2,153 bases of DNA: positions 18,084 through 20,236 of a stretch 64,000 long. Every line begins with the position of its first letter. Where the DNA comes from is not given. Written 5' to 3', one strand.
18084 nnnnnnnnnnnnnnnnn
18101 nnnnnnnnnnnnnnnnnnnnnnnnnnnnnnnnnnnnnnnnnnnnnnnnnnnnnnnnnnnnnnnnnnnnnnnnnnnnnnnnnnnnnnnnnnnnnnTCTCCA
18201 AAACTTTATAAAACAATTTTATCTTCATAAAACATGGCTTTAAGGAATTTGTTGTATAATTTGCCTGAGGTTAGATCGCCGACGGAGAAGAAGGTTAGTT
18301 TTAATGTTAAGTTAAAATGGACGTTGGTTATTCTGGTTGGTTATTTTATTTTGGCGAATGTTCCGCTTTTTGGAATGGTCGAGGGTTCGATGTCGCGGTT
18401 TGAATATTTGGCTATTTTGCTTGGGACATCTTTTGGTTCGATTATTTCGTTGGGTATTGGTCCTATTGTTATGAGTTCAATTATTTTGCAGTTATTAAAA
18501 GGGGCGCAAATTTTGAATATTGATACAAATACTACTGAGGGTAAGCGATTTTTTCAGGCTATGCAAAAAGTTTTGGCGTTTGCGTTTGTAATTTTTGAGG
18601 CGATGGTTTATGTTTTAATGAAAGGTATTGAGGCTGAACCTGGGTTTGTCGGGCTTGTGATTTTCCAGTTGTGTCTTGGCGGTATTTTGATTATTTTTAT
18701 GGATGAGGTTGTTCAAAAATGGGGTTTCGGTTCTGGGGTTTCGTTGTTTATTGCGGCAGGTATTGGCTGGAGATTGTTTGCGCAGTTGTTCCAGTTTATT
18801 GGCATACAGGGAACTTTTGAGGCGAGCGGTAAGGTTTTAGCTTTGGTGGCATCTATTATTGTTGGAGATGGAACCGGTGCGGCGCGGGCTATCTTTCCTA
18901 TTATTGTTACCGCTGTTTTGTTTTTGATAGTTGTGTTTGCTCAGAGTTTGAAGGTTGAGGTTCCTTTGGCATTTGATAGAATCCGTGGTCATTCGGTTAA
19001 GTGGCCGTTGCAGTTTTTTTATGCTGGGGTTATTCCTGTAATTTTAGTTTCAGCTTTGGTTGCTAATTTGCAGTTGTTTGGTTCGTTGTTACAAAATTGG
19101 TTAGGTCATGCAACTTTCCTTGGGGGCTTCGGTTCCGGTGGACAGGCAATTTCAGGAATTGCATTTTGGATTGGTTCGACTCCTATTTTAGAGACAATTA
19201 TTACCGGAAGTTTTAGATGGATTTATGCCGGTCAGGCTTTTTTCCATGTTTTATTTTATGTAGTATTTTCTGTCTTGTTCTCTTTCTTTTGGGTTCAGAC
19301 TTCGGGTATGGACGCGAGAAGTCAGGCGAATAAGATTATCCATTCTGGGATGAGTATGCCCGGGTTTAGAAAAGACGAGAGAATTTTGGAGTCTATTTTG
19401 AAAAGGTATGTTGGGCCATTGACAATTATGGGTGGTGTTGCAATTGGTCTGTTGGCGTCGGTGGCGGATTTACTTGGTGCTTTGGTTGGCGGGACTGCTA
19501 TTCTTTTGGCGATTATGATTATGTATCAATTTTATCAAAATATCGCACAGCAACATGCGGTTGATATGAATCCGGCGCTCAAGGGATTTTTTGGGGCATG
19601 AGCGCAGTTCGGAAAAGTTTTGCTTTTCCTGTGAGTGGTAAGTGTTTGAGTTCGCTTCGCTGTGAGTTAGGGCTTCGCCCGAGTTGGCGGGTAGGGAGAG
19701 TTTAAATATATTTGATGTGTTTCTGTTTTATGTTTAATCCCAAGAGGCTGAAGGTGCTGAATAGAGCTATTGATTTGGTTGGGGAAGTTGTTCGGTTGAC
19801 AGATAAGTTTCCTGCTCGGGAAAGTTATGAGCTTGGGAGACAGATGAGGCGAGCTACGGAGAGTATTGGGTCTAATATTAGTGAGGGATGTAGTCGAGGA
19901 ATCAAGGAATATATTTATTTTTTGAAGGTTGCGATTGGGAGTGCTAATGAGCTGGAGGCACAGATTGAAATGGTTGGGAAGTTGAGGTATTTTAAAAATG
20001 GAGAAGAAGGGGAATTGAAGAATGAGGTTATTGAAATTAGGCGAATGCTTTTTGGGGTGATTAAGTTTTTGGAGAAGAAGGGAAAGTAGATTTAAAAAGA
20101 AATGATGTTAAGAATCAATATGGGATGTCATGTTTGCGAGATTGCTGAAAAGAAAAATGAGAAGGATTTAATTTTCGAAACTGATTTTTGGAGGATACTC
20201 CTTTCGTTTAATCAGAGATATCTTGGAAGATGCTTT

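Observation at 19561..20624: A cassette carrying an Avd-like four-helix-bundle gene and a HIT gene is bracketed by a duplicated secY 3' end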

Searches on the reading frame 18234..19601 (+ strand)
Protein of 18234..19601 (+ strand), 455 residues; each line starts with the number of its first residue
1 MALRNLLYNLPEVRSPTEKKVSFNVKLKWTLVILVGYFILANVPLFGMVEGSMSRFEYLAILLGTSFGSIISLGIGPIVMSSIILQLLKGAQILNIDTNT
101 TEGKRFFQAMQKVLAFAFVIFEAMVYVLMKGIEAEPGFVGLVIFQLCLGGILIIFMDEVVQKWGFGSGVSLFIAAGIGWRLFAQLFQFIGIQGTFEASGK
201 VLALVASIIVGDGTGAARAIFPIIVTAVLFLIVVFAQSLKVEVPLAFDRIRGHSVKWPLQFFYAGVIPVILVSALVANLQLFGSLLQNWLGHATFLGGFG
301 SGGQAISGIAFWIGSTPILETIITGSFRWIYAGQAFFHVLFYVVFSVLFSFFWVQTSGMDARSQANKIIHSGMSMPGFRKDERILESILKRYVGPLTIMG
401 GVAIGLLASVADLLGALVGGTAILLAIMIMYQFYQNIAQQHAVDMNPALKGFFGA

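Call 4: search_protein_families(library=pfam, proteins=[window:18234-19601:+], max_evalue=0.01)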
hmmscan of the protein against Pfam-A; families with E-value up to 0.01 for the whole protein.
window:18234-19601:+ (455 aa): 2 families
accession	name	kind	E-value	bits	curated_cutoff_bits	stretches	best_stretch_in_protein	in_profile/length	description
PF00344.25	SecY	-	1.4e-63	215.6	32.2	1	69-434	1-306/306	SecY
PF10559.14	Plug_translocon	-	0.0026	18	22.1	0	37-63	3-30/35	Plug domain of Sec61p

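Call 8: find_related_loci(query=window:18234-19598:+, collection=genome_contigs, flank=6000)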
Query window:18234-19598:+ (455 aa) in genome_contigs; peptide patterns used: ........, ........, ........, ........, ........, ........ (x = any residue, [..] = any of these).
411 stretches matched a pattern; 386 encode a relative of the query (tblastn E <= 1e-3); the best 80 are kept; 80 distinct loci.
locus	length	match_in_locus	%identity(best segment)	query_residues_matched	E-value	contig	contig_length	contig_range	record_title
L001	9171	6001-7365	98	1-455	0e+0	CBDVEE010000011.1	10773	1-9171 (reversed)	MAG TPA_asm: uncultured archaeon isolate SRR22302353_concoct_106 genome assembly, contig: ERZ25073599.3052, whole genome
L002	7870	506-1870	96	1-455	0e+0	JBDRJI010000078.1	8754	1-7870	MAG: archaeon isolate MEGAHIT-group-1.64 k141_7705819, whole genome shotgun sequence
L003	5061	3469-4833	91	1-455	0e+0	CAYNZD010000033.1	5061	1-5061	MAG TPA_asm: Candidatus Woesearchaeota archaeon isolate binchicken_co243_24 genome assembly, contig: NODE_16672_length_5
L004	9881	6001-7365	88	1-455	0e+0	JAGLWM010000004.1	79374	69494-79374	MAG: Candidatus Pacearchaeota archaeon isolate RS_12_23 ZL285.bin.23.fa_4, whole genome shotgun sequence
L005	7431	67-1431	87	1-455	0e+0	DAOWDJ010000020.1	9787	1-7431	MAG TPA_asm: archaeon isolate CSMAG_1910 CSMAG_1910_k141_112657_length_9787_cov_14.0860, whole genome shotgun sequence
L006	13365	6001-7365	87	1-455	0e+0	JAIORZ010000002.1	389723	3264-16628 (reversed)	MAG: archaeon isolate SMBSF31 20075_Bin_5_contigs_1_c_000000000002, whole genome shotgun sequence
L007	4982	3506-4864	87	1-454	0e+0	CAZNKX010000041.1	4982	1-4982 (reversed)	MAG TPA_asm: Candidatus Woesearchaeota archaeon isolate SRP200020_co5_183 genome assembly, contig: NODE_26602_length_498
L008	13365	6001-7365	86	1-455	0e+0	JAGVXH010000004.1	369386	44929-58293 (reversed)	Candidatus Pacearchaeota archaeon isolate RIFOXYB2_FULL_43_25 rifoxyb2_full_scaffold_114, whole genome shotgun sequence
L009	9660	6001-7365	86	1-455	0e+0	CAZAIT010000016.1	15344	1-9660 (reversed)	MAG TPA_asm: Candidatus Woesearchaeota archaeon isolate binchicken_co181_108 genome assembly, contig: NODE_6691_length_1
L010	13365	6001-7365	86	1-455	0e+0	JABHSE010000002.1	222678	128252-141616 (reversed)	MAG: archaeon isolate SI039_bin30 k141_413828, whole genome shotgun sequence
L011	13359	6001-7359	87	1-454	0e+0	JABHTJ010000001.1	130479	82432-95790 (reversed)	MAG: archaeon isolate SI039_bin59 k141_2204980, whole genome shotgun sequence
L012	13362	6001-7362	84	1-454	0e+0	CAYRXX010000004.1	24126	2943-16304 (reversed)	MAG TPA_asm: Candidatus Woesearchaeota archaeon isolate SRP128015_co1_280 genome assembly, contig: NODE_2620_length_2412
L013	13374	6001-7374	84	1-455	0e+0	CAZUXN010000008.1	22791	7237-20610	MAG TPA_asm: Candidatus Woesearchaeota archaeon isolate binchicken_co100_289 genome assembly, contig: NODE_3406_length_2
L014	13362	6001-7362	85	1-455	0e+0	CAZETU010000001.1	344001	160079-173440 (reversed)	MAG TPA_asm: Candidatus Woesearchaeota archaeon isolate binchicken_co243_217 genome assembly, contig: NODE_3_length_3440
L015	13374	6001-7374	84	1-455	0e+0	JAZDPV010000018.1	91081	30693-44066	MAG: archaeon isolate MEGAHIT-group-0.861 k141_11681444, whole genome shotgun sequence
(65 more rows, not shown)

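Call 9: find_encoding_contigs(protein=window:18234-19598:+, flank=6000, max_places=6)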
Protein window:18234-19598:+ (455 aa): 3 contigs read that carry it; 2 places shown.
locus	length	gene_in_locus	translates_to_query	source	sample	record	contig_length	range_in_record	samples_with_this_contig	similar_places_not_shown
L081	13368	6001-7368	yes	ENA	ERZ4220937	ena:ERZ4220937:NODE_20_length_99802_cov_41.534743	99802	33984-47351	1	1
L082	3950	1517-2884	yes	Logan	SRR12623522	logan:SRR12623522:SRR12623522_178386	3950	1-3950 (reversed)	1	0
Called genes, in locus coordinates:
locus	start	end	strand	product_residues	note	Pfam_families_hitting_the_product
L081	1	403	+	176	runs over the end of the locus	PF00281:Ribosomal_L5, PF00673:Ribosomal_L5_C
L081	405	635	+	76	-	PF00253:Ribosomal_S14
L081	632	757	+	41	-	-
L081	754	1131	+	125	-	PF00410:Ribosomal_S8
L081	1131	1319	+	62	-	-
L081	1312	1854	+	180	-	PF00347:Ribosomal_L6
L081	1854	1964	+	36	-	-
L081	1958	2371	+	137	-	PF01655:Ribosomal_L32e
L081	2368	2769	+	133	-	PF01280:Ribosomal_L19e, PF25476:Ribosomal_L19e_C (faint)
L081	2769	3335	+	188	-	PF17144:Ribosomal_L5e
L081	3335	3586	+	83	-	-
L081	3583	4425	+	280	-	PF00333:Ribosomal_S5, PF03719:Ribosomal_S5_C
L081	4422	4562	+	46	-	-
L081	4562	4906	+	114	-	-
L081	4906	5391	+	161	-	PF00828:Ribosomal_L27A (weak)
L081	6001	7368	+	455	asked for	PF00344:SecY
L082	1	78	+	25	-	?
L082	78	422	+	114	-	-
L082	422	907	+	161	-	PF00828:Ribosomal_L27A (weak)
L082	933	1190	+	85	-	-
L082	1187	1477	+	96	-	-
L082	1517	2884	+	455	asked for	PF00344:SecY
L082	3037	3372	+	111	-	PF05635:23S_rRNA_IVP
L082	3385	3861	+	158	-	PF01230:HIT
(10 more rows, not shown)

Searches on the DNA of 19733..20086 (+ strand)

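Call 46: search_rna_families(sources=[L112, L145, L136, L158, L128, L156, L167, L105, L101, L099], threshold=gathering)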
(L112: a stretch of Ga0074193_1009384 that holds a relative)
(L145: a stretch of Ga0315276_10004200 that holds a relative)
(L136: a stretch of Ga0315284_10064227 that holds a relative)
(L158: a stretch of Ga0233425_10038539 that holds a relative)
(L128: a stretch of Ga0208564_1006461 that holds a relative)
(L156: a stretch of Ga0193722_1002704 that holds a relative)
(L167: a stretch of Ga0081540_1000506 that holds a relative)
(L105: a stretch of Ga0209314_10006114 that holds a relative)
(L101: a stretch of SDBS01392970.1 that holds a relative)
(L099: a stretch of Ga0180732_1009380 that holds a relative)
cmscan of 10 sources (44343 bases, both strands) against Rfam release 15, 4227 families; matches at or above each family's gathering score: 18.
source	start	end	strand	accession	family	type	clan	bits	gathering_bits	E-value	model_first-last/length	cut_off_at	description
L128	477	3999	+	RF02541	LSU_rRNA_bacteria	Gene; rRNA;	CL00112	2813.9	50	0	1-2925/2925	no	Bacterial large subunit ribosomal RNA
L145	69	3692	+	RF02541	LSU_rRNA_bacteria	Gene; rRNA;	CL00112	2715.5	50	0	1-2925/2925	no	Bacterial large subunit ribosomal RNA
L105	1666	4897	+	RF02541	LSU_rRNA_bacteria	Gene; rRNA;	CL00112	2322.6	50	0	1-2543/2925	3'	Bacterial large subunit ribosomal RNA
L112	1192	3840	+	RF02541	LSU_rRNA_bacteria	Gene; rRNA;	CL00112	1928.3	50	0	1-2105/2925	3'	Bacterial large subunit ribosomal RNA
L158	1034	3594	+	RF02541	LSU_rRNA_bacteria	Gene; rRNA;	CL00112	1703.7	50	0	1-1983/2925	3'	Bacterial large subunit ribosomal RNA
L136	1951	4315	+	RF02541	LSU_rRNA_bacteria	Gene; rRNA;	CL00112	1344.9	50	0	1-1664/2925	3'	Bacterial large subunit ribosomal RNA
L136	1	1147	+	RF00177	SSU_rRNA_bacteria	Gene; rRNA;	CL00111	1106.4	50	0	480-1533/1533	5'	Bacterial small subunit ribosomal RNA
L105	1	872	+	RF00177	SSU_rRNA_bacteria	Gene; rRNA;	CL00111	939.1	50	6.9e-297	659-1533/1533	5'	Bacterial small subunit ribosomal RNA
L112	1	671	+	RF00177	SSU_rRNA_bacteria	Gene; rRNA;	CL00111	746.9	50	3.4e-235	865-1533/1533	5'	Bacterial small subunit ribosomal RNA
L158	1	360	+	RF00177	SSU_rRNA_bacteria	Gene; rRNA;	CL00111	369.3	50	5.5e-114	1174-1533/1533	5'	Bacterial small subunit ribosomal RNA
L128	4118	4234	+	RF00001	5S_rRNA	Gene; rRNA;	CL00113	106.1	38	2e-22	1-120/120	no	5S ribosomal RNA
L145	4085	4198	+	RF00001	5S_rRNA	Gene; rRNA;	CL00113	81.6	38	5.8e-16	1-120/120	no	5S ribosomal RNA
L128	4241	4313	+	RF00005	tRNA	Gene; tRNA;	CL00001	71.8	29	6.9e-14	1-71/71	no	tRNA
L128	70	142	+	RF00005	tRNA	Gene; tRNA;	CL00001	71.1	29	1.1e-13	1-71/71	no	tRNA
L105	1131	1203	+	RF00005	tRNA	Gene; tRNA;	CL00001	70.7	29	1.4e-13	1-71/71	no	tRNA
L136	1481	1553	+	RF00005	tRNA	Gene; tRNA;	CL00001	69.4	29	3.1e-13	1-71/71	no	tRNA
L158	451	524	+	RF00005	tRNA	Gene; tRNA;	CL00001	68.5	29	5.7e-13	1-71/71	no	tRNA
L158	624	696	+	RF00005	tRNA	Gene; tRNA;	CL00001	63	29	1.9e-11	1-71/71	no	tRNA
